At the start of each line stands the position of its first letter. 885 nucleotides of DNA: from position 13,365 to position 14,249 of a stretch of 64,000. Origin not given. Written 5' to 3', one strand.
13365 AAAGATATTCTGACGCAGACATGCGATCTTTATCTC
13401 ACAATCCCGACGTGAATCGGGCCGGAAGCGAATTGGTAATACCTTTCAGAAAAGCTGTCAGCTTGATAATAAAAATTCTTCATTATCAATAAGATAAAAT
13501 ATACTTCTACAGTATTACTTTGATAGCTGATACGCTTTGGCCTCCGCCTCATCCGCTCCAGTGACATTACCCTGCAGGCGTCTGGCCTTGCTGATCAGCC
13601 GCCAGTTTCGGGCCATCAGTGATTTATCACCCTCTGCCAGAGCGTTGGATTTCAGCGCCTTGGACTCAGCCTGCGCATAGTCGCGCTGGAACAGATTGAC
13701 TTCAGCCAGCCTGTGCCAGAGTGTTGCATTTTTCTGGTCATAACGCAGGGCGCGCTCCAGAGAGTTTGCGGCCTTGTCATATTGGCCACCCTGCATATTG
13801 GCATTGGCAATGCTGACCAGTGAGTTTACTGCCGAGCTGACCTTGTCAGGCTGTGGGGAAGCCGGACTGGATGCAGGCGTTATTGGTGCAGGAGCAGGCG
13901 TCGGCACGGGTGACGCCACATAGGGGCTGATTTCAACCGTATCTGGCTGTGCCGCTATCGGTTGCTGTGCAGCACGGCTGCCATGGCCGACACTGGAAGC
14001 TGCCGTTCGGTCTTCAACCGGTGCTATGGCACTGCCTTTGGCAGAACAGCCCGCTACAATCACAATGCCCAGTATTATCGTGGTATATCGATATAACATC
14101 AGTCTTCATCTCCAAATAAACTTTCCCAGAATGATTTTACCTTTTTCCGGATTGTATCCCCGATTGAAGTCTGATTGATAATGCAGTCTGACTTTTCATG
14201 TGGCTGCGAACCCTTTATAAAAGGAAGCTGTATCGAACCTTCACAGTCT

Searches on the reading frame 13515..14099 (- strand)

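Call 37: search_protein_families(library=pfam, proteins=[window:13515-14099:-], max_evalue=0.00001)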
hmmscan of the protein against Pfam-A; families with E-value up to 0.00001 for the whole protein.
window:13515-14099:- (194 aa): 3 families
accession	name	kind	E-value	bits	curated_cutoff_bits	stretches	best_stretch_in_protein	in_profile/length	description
PF13414.12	TPR_11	-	2.1e-07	31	26.8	1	99-135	2-38/42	TPR repeat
PF14559.12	TPR_19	-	2.8e-06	28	25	1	103-145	3-45/68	Tetratricopeptide repeat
PF07719.23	TPR_2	-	6.1e-06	26.4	27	0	95-124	5-34/34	Tetratricopeptide repeat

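Call 39: search_protein_families(library=ncbifam, proteins=[window:13515-14099:-], max_evalue=0.001)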
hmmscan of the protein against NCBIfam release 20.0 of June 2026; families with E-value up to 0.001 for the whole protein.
window:13515-14099:- (194 aa): 3 families
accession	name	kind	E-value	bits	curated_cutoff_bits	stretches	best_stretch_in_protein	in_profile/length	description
TIGR02521.1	type_IV_pilW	equivalog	1.1e-05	25.1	154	1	87-158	131-202/234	type IV pilus biogenesis/stability protein PilW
NF033920.0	C39_PA2778_fam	equivalog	1.8e-05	24.3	150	1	91-154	190-253/255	PA2778 family cysteine peptidase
NF042912.1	Amuc_1098_fam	equivalog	2.6e-05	22.5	750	1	84-160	148-224/805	Amuc_1098 family type IV pilus outer membrane protein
